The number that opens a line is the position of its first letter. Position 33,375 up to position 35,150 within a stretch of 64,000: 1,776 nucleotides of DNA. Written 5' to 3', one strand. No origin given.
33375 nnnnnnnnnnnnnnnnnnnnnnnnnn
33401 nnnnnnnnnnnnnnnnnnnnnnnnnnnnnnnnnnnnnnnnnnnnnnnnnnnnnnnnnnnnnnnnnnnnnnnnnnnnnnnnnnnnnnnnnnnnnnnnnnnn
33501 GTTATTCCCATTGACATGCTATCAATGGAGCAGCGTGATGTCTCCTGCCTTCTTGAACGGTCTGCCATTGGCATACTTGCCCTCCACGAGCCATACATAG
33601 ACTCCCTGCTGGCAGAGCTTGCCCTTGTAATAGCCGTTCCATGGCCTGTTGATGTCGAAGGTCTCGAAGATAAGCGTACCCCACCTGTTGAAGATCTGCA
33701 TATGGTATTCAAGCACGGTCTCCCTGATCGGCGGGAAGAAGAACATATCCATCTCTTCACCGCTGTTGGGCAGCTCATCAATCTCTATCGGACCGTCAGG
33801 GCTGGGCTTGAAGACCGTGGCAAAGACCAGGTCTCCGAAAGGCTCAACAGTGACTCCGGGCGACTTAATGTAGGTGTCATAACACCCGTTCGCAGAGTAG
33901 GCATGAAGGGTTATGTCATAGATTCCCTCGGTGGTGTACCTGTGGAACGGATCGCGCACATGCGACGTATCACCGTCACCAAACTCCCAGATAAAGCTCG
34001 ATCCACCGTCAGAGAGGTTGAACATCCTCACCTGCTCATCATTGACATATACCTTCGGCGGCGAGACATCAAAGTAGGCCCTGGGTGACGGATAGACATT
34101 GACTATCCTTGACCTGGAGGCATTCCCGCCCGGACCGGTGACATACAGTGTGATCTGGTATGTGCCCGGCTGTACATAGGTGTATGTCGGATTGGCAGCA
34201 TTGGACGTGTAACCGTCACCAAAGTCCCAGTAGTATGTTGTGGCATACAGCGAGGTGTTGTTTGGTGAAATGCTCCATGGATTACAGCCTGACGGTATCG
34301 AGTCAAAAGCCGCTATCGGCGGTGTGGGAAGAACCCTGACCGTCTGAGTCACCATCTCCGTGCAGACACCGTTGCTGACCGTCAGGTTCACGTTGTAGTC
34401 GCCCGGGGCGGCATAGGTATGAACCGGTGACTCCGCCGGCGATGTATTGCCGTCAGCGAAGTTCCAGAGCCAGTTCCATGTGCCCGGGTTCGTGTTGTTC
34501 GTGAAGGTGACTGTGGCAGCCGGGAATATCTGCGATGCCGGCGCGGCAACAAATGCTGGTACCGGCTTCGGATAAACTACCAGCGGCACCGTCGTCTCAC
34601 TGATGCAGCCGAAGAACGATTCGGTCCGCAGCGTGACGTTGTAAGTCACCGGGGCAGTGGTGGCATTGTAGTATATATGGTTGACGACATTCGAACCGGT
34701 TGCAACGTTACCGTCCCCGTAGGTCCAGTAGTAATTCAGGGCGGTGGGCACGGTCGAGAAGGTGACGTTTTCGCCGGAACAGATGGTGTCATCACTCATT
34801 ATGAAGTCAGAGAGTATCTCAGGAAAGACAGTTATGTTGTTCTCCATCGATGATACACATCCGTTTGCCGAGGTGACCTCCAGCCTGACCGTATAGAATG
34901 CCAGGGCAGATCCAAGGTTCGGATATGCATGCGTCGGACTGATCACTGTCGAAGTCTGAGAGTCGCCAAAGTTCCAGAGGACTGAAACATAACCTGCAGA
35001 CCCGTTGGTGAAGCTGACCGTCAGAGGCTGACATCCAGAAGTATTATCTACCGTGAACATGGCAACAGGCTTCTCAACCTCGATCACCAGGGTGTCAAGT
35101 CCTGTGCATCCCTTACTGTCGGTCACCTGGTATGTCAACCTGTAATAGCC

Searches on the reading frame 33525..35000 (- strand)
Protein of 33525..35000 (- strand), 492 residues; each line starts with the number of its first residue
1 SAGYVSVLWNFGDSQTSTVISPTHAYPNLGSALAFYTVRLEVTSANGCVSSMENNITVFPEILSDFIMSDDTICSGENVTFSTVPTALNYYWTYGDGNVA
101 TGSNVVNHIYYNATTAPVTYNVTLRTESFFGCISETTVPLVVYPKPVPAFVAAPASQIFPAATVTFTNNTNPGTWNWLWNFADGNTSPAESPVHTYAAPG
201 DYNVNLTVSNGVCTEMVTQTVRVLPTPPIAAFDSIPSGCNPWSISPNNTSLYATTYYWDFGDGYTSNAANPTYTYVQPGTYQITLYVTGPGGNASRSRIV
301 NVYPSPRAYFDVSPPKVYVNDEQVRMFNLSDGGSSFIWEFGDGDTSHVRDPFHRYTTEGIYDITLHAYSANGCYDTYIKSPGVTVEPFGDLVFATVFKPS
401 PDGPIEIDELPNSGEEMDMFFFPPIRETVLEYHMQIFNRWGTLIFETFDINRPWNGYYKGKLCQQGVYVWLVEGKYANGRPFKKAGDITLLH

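Call 53: search_protein_families(library=pfam, max_evalue=0.00001, proteins=[window:33525-35000:-])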
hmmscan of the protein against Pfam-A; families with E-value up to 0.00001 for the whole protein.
window:33525-35000:- (492 aa): 3 families
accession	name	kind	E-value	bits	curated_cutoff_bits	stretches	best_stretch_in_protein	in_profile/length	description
PF18911.6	PKD_4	-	1.9e-54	182.1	27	5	148-221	4-81/85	PKD domain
PF00801.26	PKD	-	9.6e-34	115.7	23.5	2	252-298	28-76/80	PKD domain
PF13585.12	CHU_C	-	2e-08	34.6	27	1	411-475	9-73/86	CHU_C Type IX secretion signal domain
